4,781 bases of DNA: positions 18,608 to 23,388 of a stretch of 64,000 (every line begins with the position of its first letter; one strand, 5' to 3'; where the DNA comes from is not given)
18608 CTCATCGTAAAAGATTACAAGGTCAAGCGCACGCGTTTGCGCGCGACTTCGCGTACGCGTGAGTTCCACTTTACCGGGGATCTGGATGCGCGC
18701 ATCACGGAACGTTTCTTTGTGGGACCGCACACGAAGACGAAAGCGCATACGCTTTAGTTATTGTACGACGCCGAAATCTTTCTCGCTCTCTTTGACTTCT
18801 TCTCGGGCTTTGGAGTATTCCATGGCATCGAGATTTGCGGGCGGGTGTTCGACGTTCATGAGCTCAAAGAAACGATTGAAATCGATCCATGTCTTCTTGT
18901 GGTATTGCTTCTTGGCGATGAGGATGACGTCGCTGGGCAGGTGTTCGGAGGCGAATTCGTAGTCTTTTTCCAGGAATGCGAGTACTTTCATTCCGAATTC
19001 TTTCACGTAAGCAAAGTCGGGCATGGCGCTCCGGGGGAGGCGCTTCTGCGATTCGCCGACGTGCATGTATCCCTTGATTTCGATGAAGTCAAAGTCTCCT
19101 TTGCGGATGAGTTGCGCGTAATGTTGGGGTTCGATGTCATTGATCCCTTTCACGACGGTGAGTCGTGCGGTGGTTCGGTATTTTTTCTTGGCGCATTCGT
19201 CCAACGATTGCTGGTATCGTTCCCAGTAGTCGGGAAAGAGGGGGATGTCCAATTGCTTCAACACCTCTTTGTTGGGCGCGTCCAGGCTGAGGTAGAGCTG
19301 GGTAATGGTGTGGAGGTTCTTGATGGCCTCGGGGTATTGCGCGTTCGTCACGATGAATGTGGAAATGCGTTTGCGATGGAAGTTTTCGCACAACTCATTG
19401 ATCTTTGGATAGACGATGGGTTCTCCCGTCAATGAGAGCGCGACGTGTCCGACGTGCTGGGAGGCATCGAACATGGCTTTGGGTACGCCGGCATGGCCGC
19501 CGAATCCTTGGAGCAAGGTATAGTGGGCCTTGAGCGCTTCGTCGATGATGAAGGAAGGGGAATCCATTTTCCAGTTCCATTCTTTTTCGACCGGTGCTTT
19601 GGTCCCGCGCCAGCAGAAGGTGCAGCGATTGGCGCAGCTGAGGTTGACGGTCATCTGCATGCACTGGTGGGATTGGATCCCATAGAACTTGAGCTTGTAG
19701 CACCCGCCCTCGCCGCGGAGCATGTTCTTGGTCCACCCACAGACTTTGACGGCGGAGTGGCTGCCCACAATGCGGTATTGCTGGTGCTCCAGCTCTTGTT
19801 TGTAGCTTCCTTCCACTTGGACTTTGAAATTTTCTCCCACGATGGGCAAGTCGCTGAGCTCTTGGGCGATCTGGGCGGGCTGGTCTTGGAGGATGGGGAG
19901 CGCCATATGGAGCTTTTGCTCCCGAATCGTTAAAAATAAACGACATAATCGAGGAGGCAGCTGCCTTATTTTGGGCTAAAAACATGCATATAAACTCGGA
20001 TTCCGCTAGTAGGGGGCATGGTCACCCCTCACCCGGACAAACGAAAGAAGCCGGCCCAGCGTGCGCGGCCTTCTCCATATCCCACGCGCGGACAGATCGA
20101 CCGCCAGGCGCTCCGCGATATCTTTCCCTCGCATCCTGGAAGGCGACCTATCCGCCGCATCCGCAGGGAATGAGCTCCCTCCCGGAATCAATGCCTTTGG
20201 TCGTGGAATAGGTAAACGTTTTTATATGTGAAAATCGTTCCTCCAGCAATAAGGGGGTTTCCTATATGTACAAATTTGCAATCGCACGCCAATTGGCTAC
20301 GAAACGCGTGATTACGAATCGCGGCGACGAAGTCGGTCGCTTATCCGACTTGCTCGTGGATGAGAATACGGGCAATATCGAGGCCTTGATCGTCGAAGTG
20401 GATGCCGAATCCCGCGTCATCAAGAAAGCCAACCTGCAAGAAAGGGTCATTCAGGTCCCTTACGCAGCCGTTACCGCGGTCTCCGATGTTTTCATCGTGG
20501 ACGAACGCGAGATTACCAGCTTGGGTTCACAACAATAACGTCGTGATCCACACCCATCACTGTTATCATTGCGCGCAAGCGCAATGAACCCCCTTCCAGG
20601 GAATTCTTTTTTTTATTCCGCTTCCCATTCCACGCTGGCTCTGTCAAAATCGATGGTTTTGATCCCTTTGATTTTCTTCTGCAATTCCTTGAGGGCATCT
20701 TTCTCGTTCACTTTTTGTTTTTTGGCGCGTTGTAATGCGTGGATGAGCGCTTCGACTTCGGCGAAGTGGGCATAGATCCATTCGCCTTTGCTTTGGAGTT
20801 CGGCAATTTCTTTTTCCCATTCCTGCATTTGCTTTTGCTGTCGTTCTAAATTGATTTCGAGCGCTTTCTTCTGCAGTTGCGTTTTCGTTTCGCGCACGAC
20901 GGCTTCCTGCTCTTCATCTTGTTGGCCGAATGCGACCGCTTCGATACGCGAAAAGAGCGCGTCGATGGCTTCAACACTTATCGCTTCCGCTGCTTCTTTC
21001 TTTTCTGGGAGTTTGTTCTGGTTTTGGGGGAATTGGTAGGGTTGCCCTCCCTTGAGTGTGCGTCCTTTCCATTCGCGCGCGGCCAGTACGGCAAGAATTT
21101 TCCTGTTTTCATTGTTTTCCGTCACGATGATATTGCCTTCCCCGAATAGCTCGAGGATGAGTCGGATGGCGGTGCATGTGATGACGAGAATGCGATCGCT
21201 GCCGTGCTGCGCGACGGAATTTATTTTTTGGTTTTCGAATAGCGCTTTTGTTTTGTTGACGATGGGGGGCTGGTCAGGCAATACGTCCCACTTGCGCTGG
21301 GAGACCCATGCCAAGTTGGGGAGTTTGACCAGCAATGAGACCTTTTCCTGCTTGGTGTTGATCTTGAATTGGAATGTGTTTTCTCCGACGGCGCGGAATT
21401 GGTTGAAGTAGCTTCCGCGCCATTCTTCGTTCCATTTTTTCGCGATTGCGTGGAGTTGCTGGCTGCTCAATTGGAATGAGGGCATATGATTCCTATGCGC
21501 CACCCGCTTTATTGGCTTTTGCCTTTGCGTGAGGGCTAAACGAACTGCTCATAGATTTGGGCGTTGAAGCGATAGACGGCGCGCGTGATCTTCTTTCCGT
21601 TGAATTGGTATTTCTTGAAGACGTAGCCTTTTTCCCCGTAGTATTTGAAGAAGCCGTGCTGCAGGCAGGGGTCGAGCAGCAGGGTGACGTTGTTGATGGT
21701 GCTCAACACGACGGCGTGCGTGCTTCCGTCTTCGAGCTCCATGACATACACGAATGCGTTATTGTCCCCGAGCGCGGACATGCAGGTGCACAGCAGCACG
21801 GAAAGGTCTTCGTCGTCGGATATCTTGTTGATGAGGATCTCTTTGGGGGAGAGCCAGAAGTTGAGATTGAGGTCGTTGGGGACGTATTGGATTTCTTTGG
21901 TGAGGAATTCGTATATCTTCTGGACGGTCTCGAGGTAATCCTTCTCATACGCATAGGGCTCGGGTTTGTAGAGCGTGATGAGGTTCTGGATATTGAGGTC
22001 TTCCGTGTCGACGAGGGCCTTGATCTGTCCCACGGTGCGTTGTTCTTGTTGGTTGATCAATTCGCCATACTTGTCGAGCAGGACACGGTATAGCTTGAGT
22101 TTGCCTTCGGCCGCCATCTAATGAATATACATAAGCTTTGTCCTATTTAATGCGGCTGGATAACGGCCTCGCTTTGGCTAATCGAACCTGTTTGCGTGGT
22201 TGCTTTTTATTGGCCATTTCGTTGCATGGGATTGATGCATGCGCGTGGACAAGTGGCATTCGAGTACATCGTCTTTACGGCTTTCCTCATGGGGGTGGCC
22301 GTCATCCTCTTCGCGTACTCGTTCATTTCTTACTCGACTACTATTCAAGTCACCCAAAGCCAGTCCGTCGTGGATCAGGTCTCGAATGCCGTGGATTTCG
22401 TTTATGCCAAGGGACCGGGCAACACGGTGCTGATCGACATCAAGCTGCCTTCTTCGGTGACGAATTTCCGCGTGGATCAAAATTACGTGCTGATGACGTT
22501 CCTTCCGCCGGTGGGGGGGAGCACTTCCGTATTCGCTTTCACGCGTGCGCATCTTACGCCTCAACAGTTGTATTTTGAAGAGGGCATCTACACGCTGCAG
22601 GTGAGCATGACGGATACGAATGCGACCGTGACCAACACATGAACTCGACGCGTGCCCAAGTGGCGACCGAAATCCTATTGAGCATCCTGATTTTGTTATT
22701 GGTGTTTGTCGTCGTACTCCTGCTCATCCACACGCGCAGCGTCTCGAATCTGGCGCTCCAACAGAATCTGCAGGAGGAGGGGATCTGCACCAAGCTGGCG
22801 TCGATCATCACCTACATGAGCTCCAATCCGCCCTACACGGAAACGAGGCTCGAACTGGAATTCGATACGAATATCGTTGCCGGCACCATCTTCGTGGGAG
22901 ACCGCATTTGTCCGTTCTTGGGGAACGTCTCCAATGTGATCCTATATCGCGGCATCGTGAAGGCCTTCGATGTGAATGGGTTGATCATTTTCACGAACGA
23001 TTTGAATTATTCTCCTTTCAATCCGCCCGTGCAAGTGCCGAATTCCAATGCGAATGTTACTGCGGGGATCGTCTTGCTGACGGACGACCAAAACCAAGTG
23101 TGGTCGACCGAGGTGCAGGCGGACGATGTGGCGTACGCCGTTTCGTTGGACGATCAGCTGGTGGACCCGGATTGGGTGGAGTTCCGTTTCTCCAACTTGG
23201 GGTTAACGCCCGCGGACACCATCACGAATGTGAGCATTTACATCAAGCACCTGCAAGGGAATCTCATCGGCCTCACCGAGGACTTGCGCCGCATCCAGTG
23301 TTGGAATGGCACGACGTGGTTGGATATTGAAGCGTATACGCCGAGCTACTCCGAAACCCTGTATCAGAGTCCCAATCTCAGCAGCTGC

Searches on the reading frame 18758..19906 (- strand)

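Call 68: search_protein_families(library=pfam, proteins=[window:18758-19906:-], max_evalue=0.001)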
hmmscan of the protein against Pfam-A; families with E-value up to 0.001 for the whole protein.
window:18758-19906:- (382 aa): 2 families
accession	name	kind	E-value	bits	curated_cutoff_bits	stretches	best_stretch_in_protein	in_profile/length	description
PF08608.17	Wyosine_form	-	3.8e-18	65.9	22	1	270-332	2-63/63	Wyosine base formation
PF04055.27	Radical_SAM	-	2.5e-14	54.2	29.5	1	90-266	6-165/166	Radical SAM superfamily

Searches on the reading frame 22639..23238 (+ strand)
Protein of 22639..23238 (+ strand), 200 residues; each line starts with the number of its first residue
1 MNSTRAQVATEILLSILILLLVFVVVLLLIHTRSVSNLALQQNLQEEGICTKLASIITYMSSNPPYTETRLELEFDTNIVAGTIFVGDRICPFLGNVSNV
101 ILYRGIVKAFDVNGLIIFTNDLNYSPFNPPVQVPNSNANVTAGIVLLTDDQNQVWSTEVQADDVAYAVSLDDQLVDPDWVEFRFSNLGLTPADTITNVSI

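Call 75: search_protein_families(library=pfam, proteins=[window:22639-23238:+], max_evalue=10)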
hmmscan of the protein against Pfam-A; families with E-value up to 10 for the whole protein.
window:22639-23238:+ (200 aa): 2 families
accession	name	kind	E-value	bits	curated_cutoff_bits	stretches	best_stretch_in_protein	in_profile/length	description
PF05814.16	Ac76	-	0.024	15.1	22.5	1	6-37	20-51/83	Orf76 (Ac76)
PF17204.8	Sid-5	-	0.35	11.5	27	1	5-34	11-40/76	Sid-5 family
